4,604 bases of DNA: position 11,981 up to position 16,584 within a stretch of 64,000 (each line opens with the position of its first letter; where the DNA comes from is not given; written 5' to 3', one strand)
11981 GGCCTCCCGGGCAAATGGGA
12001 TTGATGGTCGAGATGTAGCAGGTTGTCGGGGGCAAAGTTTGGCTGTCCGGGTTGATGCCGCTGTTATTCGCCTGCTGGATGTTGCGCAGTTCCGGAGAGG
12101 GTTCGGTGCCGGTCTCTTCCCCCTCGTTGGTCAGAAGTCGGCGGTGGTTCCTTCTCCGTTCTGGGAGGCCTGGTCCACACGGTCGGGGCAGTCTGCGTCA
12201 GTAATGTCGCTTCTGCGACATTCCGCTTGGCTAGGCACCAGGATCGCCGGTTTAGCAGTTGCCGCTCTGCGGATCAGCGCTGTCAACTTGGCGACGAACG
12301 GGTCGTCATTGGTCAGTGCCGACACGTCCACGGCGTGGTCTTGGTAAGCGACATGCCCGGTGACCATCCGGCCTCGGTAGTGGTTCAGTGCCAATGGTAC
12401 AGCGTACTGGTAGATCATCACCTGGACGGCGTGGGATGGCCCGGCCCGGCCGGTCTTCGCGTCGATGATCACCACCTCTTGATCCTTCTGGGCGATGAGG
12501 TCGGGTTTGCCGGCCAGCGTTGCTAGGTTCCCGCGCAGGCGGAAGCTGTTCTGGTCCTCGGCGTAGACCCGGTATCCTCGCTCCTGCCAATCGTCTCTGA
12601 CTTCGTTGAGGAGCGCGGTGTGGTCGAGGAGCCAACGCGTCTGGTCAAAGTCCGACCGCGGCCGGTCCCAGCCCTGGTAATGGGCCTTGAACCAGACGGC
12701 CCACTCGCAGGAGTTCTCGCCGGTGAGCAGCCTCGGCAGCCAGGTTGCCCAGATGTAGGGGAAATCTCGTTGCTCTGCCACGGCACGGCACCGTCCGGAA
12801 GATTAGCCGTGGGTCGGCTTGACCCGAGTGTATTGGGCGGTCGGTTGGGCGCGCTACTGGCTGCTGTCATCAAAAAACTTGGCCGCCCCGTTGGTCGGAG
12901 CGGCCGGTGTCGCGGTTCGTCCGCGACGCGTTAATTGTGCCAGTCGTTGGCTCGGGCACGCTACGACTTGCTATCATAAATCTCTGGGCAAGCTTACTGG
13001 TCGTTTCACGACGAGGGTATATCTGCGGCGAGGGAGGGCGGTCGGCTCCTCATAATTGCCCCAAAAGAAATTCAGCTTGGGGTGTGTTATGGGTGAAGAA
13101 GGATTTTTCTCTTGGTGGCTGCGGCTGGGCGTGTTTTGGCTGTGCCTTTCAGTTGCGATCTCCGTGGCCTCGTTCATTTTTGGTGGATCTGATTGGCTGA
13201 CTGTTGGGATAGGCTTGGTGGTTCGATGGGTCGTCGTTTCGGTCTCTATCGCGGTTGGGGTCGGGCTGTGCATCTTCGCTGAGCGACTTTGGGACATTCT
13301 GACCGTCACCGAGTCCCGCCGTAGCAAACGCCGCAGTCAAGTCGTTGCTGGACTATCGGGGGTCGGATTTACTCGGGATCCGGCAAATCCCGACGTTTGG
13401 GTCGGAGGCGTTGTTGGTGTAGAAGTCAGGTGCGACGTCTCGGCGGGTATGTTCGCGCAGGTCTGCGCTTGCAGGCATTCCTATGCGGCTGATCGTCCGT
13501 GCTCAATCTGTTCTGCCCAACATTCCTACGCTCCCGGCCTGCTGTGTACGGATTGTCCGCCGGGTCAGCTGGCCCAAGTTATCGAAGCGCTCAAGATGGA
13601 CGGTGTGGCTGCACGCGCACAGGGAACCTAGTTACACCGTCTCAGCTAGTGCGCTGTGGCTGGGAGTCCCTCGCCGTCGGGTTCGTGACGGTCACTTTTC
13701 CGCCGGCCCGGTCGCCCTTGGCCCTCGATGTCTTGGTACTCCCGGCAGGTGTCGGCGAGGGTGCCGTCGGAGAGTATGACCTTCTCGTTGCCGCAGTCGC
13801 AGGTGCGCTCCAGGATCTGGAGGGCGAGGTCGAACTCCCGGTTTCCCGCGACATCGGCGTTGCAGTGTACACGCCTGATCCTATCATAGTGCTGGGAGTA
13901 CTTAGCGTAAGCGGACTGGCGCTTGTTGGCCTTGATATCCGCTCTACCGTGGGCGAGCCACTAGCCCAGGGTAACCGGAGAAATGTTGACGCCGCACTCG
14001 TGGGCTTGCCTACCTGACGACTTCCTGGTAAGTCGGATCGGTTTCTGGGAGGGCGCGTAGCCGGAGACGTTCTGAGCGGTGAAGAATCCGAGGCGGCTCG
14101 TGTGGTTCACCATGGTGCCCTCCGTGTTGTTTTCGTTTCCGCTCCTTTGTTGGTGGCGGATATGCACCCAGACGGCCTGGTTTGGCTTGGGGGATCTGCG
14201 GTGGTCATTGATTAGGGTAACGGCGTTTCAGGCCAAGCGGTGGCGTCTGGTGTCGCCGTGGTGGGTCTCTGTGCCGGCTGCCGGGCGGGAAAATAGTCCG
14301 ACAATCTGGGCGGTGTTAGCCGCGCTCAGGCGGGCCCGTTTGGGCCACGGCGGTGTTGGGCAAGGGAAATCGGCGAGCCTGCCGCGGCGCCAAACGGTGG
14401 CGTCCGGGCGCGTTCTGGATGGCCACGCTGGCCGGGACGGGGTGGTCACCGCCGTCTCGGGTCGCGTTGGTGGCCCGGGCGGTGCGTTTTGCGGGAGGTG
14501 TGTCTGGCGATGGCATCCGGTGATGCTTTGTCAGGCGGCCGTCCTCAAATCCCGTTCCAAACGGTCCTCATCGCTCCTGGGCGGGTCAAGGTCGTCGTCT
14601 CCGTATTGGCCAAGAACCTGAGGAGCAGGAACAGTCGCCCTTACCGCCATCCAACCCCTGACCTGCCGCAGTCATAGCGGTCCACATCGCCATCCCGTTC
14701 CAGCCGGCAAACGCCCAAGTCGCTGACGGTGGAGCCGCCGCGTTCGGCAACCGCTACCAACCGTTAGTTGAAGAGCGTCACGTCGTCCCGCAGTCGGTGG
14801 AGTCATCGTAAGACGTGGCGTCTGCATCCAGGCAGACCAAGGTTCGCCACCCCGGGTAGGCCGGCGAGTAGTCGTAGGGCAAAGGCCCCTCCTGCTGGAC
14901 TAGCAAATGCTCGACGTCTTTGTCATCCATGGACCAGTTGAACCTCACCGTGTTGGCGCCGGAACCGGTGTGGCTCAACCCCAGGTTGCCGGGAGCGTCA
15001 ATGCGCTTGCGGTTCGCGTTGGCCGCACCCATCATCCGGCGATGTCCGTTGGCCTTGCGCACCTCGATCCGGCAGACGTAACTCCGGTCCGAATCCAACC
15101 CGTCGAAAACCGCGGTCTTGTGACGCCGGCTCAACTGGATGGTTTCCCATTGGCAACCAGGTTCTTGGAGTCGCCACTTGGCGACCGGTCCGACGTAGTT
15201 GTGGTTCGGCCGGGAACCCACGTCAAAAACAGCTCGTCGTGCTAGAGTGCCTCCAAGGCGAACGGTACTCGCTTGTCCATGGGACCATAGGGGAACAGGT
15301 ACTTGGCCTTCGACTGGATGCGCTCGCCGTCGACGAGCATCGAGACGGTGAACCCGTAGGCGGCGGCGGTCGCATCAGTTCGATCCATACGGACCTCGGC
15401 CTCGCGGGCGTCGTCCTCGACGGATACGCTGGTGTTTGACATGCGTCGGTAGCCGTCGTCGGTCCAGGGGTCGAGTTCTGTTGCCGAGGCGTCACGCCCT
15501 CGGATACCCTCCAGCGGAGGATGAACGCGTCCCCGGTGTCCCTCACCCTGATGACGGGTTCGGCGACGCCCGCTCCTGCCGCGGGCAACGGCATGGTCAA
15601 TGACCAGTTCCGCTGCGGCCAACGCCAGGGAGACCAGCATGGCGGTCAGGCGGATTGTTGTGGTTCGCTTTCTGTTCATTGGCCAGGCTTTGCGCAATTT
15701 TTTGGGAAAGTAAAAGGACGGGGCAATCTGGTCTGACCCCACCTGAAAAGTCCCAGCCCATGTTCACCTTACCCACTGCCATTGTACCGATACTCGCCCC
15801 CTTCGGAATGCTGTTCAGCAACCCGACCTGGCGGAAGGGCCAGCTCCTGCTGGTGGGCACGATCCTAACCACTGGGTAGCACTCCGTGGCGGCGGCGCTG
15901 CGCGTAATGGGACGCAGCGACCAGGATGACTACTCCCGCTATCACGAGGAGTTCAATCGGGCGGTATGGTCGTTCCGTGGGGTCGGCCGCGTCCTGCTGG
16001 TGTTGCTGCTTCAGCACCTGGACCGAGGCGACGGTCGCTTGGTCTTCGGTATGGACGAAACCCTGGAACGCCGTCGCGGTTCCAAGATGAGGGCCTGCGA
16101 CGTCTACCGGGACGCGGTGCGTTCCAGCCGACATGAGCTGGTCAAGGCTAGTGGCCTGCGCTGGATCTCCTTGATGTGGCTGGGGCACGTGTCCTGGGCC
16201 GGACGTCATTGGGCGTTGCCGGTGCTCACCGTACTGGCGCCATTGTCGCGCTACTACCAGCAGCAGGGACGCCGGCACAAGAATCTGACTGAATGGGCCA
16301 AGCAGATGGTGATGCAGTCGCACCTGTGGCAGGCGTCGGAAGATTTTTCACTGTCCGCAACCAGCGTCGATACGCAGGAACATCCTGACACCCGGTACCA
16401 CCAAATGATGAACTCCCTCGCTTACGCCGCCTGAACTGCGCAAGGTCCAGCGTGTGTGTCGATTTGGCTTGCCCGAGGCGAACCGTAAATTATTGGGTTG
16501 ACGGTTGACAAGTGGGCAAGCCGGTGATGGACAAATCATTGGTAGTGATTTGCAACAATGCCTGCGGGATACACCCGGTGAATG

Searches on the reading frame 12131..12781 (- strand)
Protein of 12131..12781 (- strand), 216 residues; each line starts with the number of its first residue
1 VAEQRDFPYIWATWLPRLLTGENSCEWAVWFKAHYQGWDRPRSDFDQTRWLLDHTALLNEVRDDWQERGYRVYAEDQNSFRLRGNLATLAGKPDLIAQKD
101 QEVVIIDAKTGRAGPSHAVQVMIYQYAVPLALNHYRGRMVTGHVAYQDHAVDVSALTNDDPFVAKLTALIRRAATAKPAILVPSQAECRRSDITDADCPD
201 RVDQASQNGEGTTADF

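Call 8: search_protein_families(library=pfam, proteins=[window:12131-12781:-], max_evalue=0.01)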
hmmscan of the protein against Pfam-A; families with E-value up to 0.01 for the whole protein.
window:12131-12781:- (216 aa): 1 family
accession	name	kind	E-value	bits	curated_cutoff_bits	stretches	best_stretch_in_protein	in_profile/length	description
PF12705.13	PDDEXK_1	-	9.9e-09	35.9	22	1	49-144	83-189/247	PD-(D/E)XK nuclease superfamily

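Call 16: find_encoding_contigs(protein=window:12131-12781:-, flank=10000, max_places=10)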
Protein window:12131-12781:- (216 aa): no gene with exactly this product is on record in the collection.

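Call 17: find_encoding_contigs(protein=window:12134-12781:-, flank=10000, max_places=10)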
Protein seq(216 aa) (216 aa): no gene with exactly this product is on record in the collection.

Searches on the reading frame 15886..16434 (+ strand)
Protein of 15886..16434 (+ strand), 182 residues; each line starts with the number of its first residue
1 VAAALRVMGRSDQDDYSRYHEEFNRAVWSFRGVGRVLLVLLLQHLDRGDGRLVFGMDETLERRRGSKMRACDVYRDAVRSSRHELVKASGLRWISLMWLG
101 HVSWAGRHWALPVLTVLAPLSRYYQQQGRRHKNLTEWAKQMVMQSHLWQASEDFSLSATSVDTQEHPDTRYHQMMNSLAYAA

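Call 24: search_protein_families(library=pfam, proteins=[window:15886-16434:+], max_evalue=0.01)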
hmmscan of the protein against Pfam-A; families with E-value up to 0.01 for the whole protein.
window:15886-16434:+ (182 aa): 1 family
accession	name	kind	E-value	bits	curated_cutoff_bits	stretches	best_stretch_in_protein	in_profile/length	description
PF13546.12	DDE_5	-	4.2e-09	36.8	27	1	7-148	38-174/272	DDE superfamily endonuclease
